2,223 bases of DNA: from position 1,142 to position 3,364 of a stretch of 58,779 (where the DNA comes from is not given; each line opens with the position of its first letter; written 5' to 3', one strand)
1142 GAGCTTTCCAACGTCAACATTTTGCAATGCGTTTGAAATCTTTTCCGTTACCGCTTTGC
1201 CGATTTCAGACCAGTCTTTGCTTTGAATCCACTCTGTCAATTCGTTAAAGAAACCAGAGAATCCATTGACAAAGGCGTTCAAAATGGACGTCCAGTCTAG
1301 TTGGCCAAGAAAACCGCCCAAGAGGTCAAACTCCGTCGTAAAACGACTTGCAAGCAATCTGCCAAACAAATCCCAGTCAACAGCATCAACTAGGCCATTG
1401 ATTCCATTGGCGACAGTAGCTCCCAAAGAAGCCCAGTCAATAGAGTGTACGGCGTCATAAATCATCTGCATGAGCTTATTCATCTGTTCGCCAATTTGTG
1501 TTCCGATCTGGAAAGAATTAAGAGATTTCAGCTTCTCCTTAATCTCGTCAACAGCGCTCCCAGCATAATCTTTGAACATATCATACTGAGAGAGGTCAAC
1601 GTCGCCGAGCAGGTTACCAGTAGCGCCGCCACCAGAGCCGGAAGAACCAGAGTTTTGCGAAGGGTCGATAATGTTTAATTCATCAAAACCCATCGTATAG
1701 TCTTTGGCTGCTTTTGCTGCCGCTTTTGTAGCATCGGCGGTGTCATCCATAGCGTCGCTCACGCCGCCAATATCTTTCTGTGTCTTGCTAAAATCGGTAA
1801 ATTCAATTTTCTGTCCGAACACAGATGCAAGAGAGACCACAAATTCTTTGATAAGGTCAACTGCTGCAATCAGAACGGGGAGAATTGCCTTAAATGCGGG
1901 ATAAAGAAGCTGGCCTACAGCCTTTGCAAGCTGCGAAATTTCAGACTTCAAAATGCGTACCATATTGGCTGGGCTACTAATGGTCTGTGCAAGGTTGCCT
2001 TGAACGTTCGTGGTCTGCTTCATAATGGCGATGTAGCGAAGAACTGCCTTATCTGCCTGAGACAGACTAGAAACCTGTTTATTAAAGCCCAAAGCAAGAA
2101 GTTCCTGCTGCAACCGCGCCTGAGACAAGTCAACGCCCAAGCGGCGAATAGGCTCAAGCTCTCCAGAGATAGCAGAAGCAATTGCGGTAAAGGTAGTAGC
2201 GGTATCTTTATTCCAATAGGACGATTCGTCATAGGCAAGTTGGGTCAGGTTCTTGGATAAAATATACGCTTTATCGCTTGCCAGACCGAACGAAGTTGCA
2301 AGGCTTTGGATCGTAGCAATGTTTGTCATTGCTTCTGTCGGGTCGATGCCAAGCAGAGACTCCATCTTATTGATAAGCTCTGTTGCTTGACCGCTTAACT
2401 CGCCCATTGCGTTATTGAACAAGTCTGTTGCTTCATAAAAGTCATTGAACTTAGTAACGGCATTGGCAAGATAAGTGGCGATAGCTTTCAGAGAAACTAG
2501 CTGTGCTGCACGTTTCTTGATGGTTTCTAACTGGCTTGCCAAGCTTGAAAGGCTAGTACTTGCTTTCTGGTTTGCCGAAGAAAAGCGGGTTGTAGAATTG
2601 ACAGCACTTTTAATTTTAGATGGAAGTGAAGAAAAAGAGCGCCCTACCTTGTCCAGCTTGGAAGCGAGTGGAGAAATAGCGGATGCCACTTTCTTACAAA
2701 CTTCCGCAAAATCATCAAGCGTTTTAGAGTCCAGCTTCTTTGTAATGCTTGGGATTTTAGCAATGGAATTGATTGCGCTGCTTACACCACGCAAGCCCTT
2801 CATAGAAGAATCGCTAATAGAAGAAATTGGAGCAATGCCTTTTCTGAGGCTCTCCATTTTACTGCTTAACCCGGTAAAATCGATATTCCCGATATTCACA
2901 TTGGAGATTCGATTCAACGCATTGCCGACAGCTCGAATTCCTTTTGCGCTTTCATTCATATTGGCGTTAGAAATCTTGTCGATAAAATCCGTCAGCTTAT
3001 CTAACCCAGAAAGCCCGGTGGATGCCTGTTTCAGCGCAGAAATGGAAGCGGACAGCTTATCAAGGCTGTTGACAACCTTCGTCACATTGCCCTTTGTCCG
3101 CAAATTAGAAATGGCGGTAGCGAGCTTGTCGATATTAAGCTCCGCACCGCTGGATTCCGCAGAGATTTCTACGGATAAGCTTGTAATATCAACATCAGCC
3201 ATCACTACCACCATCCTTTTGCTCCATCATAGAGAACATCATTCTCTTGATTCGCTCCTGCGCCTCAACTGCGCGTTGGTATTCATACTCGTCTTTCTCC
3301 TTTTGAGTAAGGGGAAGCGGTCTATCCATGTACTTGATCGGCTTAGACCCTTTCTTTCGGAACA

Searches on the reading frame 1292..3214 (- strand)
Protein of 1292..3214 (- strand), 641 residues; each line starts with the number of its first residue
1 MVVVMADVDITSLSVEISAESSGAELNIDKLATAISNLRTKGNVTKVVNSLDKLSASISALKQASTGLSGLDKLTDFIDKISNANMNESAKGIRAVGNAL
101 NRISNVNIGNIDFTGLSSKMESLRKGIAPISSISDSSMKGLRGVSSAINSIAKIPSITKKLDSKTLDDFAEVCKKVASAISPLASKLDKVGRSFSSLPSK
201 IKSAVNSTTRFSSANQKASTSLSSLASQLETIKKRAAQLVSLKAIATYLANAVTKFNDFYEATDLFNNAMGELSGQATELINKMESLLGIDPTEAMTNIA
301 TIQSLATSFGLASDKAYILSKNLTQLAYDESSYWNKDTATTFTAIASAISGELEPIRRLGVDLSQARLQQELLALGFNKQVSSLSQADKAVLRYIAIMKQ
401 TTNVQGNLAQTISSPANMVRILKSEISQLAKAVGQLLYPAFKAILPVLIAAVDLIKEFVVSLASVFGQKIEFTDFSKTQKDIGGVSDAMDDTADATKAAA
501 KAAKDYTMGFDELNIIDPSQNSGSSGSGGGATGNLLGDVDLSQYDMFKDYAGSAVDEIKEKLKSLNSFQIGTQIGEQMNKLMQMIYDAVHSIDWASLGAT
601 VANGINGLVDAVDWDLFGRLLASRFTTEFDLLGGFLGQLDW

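Call 87: search_protein_families(library=phrogs, proteins=[window:1292-3214:-], max_evalue=0.001)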
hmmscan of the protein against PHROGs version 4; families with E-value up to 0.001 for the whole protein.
seq(641 aa): 3 families
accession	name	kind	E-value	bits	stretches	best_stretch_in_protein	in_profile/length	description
phrog_1535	-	tail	4.9e-44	151.8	1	12-593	6-559/1152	tail length tape measure protein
phrog_28918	-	unknown function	2.7e-36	125.7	1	285-588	67-403/1445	-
phrog_28083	-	unknown function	2.7e-09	37.1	1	298-458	272-432/830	-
